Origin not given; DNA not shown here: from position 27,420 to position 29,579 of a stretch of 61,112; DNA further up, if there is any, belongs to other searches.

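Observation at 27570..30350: Flavoprotein with a carbohydrate-binding-like tail tightly coupled to a xylose-isomerase-like TIM barrel: possible new oxidase partner for keto-intermediate (oxidise-then-eliminate) glycoside cleavage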

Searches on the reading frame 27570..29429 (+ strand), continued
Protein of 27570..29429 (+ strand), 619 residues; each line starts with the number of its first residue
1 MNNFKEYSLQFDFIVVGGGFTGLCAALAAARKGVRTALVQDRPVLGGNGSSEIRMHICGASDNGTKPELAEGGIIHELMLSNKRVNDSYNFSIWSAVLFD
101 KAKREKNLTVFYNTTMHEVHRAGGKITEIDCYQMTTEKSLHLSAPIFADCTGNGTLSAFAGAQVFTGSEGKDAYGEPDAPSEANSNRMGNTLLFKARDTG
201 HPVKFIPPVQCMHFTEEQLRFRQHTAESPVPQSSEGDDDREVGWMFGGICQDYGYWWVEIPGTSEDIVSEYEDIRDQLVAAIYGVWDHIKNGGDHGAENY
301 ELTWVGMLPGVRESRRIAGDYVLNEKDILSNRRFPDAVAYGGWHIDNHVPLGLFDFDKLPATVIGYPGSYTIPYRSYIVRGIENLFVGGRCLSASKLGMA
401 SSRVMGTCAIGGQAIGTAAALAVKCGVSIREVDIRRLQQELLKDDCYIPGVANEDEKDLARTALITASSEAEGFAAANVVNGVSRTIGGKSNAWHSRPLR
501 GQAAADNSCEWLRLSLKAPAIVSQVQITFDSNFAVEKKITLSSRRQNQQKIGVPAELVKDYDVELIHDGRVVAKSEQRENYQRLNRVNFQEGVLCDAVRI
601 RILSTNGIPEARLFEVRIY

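Call 74: search_protein_families(library=pfam, proteins=[L027:3731-5584:-, L027:5684-7777:-, L027:7945-8826:+, L027:11862-12833:-, L027:14106-15068:-, L027:15105-16781:-, L021:2194-3297:+, L021:3266-4807:-, L021:5585-7108:-, L023:8774-9910:+], max_evalue=0.0001)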
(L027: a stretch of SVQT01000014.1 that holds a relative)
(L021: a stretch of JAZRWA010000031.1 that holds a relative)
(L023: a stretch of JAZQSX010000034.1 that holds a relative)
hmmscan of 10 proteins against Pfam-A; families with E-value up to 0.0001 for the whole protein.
L027:3731-5584:- (617 aa): 3 families
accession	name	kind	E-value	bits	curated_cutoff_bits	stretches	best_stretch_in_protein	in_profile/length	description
PF00183.23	HSP90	-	7.6e-53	180.7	24.4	1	215-613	72-487/518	Hsp90 protein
PF13589.12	HATPase_c_3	-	5.7e-10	39.8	25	1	34-164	7-116/137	Histidine kinase-, DNA gyrase B-, and HSP90-like ATPase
PF02518.31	HATPase_c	-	5.2e-08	33.7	26.4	1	34-182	10-109/111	Histidine kinase-, DNA gyrase B-, and HSP90-like ATPase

L027:5684-7777:- (697 aa): 2 families
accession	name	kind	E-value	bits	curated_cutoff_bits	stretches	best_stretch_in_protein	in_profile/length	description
PF01594.21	AI-2E_transport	-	1.7e-48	165.9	34.3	1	41-409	2-326/327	AI-2E family transporter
PF14018.11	DUF4234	-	2.7e-14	53.5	25.3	1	520-587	3-69/70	Domain of unknown function (DUF4234)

L027:7945-8826:+ (293 aa): 2 families
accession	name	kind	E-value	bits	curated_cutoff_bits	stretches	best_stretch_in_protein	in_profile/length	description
PF00288.32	GHMP_kinases_N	-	1.2e-17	64.3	22.3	1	66-144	1-87/87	GHMP kinases N terminal domain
PF08544.19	GHMP_kinases_C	-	2.5e-09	37.8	21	1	224-281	24-83/85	GHMP kinases C terminal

L027:11862-12833:- (323 aa): 2 families
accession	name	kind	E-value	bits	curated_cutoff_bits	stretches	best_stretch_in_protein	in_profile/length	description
PF00575.29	S1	-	4.5e-17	62.6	22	1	129-201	2-74/74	S1 RNA binding domain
PF23459.1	S1_RRP5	-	6.1e-05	23.9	27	0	215-245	2-32/72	RRP5 S1 domain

L027:14106-15068:- (320 aa): 0 families

L027:15105-16781:- (558 aa): 1 family
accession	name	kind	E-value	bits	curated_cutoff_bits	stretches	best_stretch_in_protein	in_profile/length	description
PF17231.7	DUF5305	-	8.4e-11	42.2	29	1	135-341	4-205/217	Family of unknown function (DUF5305)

L021:2194-3297:+ (367 aa): 2 families
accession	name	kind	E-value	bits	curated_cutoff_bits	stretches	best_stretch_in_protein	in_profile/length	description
PF21570.3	ArgZ-like_C_2nd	-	1.4e-62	211.6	27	1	145-361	7-213/213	Arginine dihydrolase ArgZ-like, C-terminal, Rossmann fold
PF21571.2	ArgZ-like_C_1st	-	6.6e-06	26.5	27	1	55-127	5-72/84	Arginine dihydrolase ArgZ-like, C-terminal, first region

L021:3266-4807:- (513 aa): 0 families

L021:5585-7108:- (507 aa): 0 families

L023:8774-9910:+ (378 aa): 1 family
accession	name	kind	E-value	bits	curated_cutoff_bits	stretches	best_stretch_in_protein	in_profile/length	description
PF01063.24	Aminotran_4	-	7.4e-32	111.4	28.5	1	91-333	2-222/223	Amino-transferase class IV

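Call 80: search_dna_similar(query=window:27570-29429:+, collection=plasmids, mode=protein, max_evalue=1e-10, max_rows=30)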
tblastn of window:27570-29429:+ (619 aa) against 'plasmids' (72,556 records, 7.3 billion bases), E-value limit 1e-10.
Records with a match: 32; places in all: 36; records where one place covers at least 80% of the query: 3.
Best place of each record, by identity: <60% 32.
By first word of the organism name: Streptomyces 4; Cupriavidus 4; Neorhizobium 4; Persicobacter 2; Paenibacillus 2; Rhizobium 2; Chondrinema 2; Variovorax 2; Flammeovirga 1; Halomontanus 1; and 8 more.
By predicted mobility (MOB-suite, as given by PLSDB): non-mobilizable 27; mobilizable 3; conjugative 2.
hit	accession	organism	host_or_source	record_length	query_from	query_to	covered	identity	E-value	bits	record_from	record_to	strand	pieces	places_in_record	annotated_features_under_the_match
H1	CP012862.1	Persicobacter sp. JZB09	cell culture,soil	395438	12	619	98%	39.5%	4e-107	362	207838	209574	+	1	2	record has no annotation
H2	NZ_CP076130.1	Flammeovirga kamogawensis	single bacterial isolate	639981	8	619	99%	36.5%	2e-108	366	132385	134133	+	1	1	FAD-dependent oxidoreductase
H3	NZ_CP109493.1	Streptomyces sp. NBC_01435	-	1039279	3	475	76%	41.3%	2e-89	311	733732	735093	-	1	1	record has no annotation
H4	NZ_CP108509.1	Streptomyces sp. NBC_01237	-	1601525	3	475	76%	41.0%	4e-89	310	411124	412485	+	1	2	none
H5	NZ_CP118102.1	Paenibacillus urinalis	Homo sapiens,blood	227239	8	472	75%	41.4%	7e-86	300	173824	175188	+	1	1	FAD-dependent oxidoreductase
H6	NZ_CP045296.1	Paenibacillus cellulositrophicus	cell culture,Thai soil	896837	4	469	75%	40.3%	5e-90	313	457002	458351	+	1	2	FAD-dependent oxidoreductase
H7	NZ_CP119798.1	Halomontanus rarus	cell culture,sediment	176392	4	470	75%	39.5%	4e-80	283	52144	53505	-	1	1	FAD-dependent oxidoreductase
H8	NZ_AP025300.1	Persicobacter psychrovividus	-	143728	5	500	80%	36.5%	4e-74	266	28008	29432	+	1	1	FAD-dependent oxidoreductase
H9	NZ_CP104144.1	Rhizobium sullae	Sulla coronaria,cell culture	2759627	4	469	75%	38.2%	8e-83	291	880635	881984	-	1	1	record has no annotation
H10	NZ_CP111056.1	Chondrinema litorale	Seaweed,red alga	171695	5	469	75%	38.0%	3e-77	275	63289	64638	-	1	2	FAD-dependent oxidoreductase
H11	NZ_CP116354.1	Streptomyces sp. HUAS 31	microorganism,rhizosphere soil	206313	31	470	71%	40.0%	2e-85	299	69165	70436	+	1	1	FAD-dependent oxidoreductase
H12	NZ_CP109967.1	Catenovulum adriaticum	algae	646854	9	469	74%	38.0%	9e-72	259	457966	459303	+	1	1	FAD-dependent oxidoreductase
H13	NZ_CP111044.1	Chondrinema litorale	Seaweed,red alga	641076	8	482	77%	36.1%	2e-72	261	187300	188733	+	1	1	FAD-dependent oxidoreductase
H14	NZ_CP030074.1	Streptomyces cadmiisoli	Whole organism,soil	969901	31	459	69%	38.8%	1e-80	285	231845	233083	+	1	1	FAD-dependent oxidoreductase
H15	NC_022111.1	Prevotella sp. oral taxon 299 str. F0039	Homo sapiens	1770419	10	405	64%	33.7%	2e-49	192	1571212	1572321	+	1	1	none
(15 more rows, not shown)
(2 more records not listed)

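Call 81: get_annotated_region(hit=H2, flank=9000)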
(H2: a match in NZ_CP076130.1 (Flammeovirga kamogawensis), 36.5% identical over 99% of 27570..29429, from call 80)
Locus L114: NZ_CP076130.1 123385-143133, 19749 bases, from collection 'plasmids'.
description: Flammeovirga kamogawensis strain YS10 plasmid p1, complete sequence
organism: Flammeovirga kamogawensis (NCBI taxid 373891)
taxonomy: Bacteria; Bacteroidota; Cytophagia; Cytophagales; Flammeovirgaceae; Flammeovirga; Flammeovirga kamogawensis
host: -; source: single bacterial isolate; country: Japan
typing (MOB-suite, as given by PLSDB): non-mobilizable
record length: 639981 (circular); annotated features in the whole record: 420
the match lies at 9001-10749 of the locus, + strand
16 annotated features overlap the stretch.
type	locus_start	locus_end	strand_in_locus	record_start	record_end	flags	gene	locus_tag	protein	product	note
CDS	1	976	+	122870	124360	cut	-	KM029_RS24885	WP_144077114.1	sulfatase-like hydrolase/transferase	-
CDS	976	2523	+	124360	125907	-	-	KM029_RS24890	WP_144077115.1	arylsulfatase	-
CDS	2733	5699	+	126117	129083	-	-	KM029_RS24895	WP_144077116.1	PQQ-binding-like beta-propeller repeat protein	-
CDS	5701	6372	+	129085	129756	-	-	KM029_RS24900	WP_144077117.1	T9SS type A sorting domain-containing protein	-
CDS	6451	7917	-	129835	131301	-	-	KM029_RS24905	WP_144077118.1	S41 family peptidase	GO:0006508 - proteolysis [Evidence IEA]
CDS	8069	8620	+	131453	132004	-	-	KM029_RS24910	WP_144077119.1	redoxin domain-containing protein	-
CDS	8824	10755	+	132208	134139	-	-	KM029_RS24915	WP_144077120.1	FAD-dependent oxidoreductase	-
CDS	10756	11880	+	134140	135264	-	-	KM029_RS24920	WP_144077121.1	hypothetical protein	-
CDS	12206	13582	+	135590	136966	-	-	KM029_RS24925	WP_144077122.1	sulfatase-like hydrolase/transferase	-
CDS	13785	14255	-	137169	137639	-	-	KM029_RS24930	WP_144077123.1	hypothetical protein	-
CDS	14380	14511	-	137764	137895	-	-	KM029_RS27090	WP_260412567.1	hypothetical protein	-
CDS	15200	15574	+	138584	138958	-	-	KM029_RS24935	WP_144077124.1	T9SS type A sorting domain-containing protein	-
CDS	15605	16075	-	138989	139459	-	-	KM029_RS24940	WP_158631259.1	hypothetical protein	-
CDS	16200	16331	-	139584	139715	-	-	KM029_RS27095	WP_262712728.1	hypothetical protein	-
CDS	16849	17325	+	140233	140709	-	-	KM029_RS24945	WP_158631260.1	AraC family transcriptional regulator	-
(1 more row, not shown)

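Call 82: get_annotated_region(hit=H6, flank=9000)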
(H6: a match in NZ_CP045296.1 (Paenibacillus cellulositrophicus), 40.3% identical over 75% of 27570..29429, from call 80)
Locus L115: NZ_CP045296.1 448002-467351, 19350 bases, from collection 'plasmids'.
description: Paenibacillus cellulositrophicus strain KACC 16577 plasmid unnamed1, complete sequence
organism: Paenibacillus cellulositrophicus (NCBI taxid 562959)
taxonomy: Bacteria; Bacillota; Bacilli; Bacillales; Paenibacillaceae; Paenibacillus; Paenibacillus cellulositrophicus
host: -; source: cell culture,Thai soil; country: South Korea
typing (MOB-suite, as given by PLSDB): non-mobilizable
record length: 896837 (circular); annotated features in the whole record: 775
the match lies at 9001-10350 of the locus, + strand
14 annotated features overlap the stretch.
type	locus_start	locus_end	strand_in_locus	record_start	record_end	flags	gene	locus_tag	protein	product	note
CDS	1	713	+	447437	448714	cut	rhaA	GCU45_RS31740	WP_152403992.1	L-rhamnose isomerase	GO:0019301 - rhamnose catabolic process [Evidence IEA]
CDS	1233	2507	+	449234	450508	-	-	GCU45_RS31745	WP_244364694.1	BNR-4 repeat-containing protein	-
CDS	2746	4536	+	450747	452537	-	-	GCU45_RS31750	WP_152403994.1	sensor histidine kinase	GO:0000160 - phosphorelay signal transduction system [Evidence IEA]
CDS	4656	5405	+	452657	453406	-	-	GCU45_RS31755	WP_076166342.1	helix-turn-helix domain-containing protein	GO:0006355 - regulation of DNA-templated transcription [Evidence IEA]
CDS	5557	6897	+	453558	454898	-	-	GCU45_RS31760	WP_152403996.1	extracellular solute-binding protein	-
CDS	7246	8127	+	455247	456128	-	-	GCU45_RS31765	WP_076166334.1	sugar ABC transporter permease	-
CDS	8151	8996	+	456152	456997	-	-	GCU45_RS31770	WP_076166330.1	carbohydrate ABC transporter permease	GO:0008643 - carbohydrate transport [Evidence IEA]; GO:0055085 - transmembrane transport [Evidence IEA]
CDS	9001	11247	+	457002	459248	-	-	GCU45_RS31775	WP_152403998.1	FAD-dependent oxidoreductase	-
CDS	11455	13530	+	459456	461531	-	-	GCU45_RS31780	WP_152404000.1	serine hydrolase domain-containing protein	-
CDS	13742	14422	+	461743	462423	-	-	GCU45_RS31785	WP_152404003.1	serine/threonine protein kinase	-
CDS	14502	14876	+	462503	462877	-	-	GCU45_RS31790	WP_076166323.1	MerR family transcriptional regulator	-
CDS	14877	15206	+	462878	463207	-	trxA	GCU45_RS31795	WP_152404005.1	thioredoxin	-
CDS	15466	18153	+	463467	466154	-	-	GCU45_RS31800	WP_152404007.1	discoidin domain-containing protein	-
CDS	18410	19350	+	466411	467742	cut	-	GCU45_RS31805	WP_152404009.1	cupin domain-containing protein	-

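Call 83: get_annotated_region(hit=H5, flank=9000)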
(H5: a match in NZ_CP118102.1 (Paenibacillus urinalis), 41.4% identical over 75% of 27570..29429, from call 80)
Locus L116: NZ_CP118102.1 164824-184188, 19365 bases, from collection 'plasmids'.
description: Paenibacillus urinalis strain 2022CK-00830 plasmid unnamed1, complete sequence
organism: Paenibacillus urinalis (NCBI taxid 521520)
taxonomy: Bacteria; Bacillota; Bacilli; Bacillales; Paenibacillaceae; Paenibacillus; Paenibacillus urinalis
host: -; source: Homo sapiens,blood; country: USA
typing (MOB-suite, as given by PLSDB): non-mobilizable
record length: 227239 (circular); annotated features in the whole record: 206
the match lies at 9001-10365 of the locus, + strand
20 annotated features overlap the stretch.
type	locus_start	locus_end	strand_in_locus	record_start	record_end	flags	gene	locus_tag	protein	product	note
CDS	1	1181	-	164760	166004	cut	-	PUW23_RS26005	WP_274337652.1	ATP-grasp domain-containing protein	-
CDS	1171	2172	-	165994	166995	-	-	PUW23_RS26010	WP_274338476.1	beta-ketoacyl-ACP synthase III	-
CDS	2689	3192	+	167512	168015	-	-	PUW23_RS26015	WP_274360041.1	hypothetical protein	-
CDS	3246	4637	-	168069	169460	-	-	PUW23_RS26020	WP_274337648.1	amidase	-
CDS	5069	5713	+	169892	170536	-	-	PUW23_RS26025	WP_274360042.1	alpha/beta hydrolase family protein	-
CDS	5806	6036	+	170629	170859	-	-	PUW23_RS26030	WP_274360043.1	hypothetical protein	-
CDS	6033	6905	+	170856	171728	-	-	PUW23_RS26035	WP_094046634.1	AraC family transcriptional regulator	GO:0006355 - regulation of DNA-templated transcription [Evidence IEA]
CDS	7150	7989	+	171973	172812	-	-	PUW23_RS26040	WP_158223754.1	sugar phosphate isomerase/epimerase family protein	-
CDS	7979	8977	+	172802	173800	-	-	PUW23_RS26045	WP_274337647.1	Gfo/Idh/MocA family oxidoreductase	-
CDS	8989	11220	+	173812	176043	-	-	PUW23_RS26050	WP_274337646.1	FAD-dependent oxidoreductase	-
CDS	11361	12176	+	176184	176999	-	-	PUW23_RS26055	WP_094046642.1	transporter substrate-binding domain-containing protein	-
CDS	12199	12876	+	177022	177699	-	-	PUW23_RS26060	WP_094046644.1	amino acid ABC transporter permease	GO:0006865 - amino acid transport [Evidence IEA]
CDS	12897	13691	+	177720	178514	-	-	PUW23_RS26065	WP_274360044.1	amino acid ABC transporter ATP-binding protein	-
CDS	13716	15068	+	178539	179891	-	-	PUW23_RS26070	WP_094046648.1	LLM class flavin-dependent oxidoreductase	-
CDS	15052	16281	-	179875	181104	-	-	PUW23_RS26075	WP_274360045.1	MFS transporter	GO:0055085 - transmembrane transport [Evidence IEA]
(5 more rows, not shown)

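Call 85: get_annotated_region(hit=H11, flank=8000)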
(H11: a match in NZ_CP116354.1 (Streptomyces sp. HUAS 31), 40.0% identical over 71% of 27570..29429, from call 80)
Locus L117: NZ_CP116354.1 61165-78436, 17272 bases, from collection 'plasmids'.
description: Streptomyces sp. HUAS 31 plasmid punmamed1, complete sequence
organism: Streptomyces sp. HUAS 31 (NCBI taxid 3020055)
taxonomy: Bacteria; Actinomycetota; Actinomycetes; Kitasatosporales; Streptomycetaceae; Streptomyces; Streptomyces sp. HUAS 31
host: -; source: microorganism,rhizosphere soil; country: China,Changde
typing (MOB-suite, as given by PLSDB): non-mobilizable; replicon rep_cluster_43
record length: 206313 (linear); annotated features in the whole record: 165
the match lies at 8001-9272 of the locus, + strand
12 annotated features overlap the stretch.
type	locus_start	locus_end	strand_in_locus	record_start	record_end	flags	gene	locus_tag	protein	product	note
CDS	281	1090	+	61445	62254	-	-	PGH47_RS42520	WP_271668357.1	DeoR/GlpR family DNA-binding transcription regulator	-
CDS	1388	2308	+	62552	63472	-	-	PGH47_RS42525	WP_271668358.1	sugar ABC transporter permease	-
CDS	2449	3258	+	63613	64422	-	-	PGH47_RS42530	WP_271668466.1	carbohydrate ABC transporter permease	GO:0008643 - carbohydrate transport [Evidence IEA]; GO:0055085 - transmembrane transport [Evidence IEA]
CDS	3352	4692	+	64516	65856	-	-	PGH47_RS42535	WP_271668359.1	sugar ABC transporter substrate-binding protein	-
CDS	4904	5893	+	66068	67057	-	-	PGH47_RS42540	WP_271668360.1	MurR/RpiR family transcriptional regulator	GO:0006355 - regulation of DNA-templated transcription [Evidence IEA]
CDS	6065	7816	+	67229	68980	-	-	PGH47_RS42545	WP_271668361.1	glycoside hydrolase family 35 protein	-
CDS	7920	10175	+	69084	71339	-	-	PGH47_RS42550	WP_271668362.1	FAD-dependent oxidoreductase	-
CDS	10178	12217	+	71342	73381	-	-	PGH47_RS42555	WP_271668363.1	beta-galactosidase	-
CDS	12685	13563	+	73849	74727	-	-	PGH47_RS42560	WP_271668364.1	spherulation-specific family 4 protein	-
CDS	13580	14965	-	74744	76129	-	-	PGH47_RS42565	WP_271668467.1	phage/plasmid primase, P4 family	GO:0006260 - DNA replication [Evidence IEA]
CDS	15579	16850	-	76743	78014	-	-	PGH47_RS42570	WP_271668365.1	HAMP domain-containing sensor histidine kinase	GO:0007165 - signal transduction [Evidence IEA]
CDS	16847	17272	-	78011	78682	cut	-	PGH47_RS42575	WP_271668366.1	response regulator transcription factor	GO:0000160 - phosphorelay signal transduction system [Evidence IEA]; GO:0006355 - regulation of DNA-templated ...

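Call 86: get_annotated_region(hit=H7, flank=8000)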
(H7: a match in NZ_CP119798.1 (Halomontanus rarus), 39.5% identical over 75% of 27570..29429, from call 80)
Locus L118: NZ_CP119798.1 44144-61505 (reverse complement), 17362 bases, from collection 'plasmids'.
description: Halomontanus rarus strain TS33 plasmid unnamed2, complete sequence
organism: Halomontanus rarus (NCBI taxid 3034020)
taxonomy: Archaea; Euryarchaeota; Halobacteria; Halobacteriales; Natrialbaceae; Halomontanus; Halomontanus rarus
host: -; source: cell culture,sediment; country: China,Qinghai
typing (MOB-suite, as given by PLSDB): non-mobilizable
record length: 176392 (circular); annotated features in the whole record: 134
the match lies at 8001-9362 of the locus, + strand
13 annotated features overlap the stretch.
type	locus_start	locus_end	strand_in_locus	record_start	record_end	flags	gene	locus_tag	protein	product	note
CDS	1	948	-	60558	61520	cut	-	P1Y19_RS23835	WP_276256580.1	ABC transporter ATP-binding protein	-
CDS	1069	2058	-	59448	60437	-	-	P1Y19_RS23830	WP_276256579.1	ABC transporter permease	-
CDS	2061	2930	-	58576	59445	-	-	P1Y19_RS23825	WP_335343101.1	ABC transporter permease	-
CDS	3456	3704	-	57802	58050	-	-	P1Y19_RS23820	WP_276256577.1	hypothetical protein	-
CDS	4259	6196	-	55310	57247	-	-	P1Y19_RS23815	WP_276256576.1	ABC transporter substrate-binding protein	-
CDS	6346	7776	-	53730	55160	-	-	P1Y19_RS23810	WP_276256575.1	sulfatase-like hydrolase/transferase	-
CDS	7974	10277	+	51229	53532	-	-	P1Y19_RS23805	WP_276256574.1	FAD-dependent oxidoreductase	-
CDS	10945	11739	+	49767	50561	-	-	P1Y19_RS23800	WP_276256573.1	SDR family oxidoreductase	-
CDS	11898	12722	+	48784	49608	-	-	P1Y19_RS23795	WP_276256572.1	alpha/beta hydrolase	-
CDS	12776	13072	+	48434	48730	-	-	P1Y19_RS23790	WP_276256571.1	hypothetical protein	-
CDS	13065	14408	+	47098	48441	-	-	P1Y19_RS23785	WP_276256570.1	sulfatase-like hydrolase/transferase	-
CDS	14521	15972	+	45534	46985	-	-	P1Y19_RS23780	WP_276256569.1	hypothetical protein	-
CDS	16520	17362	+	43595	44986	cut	-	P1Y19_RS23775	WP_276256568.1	beta-galactosidase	-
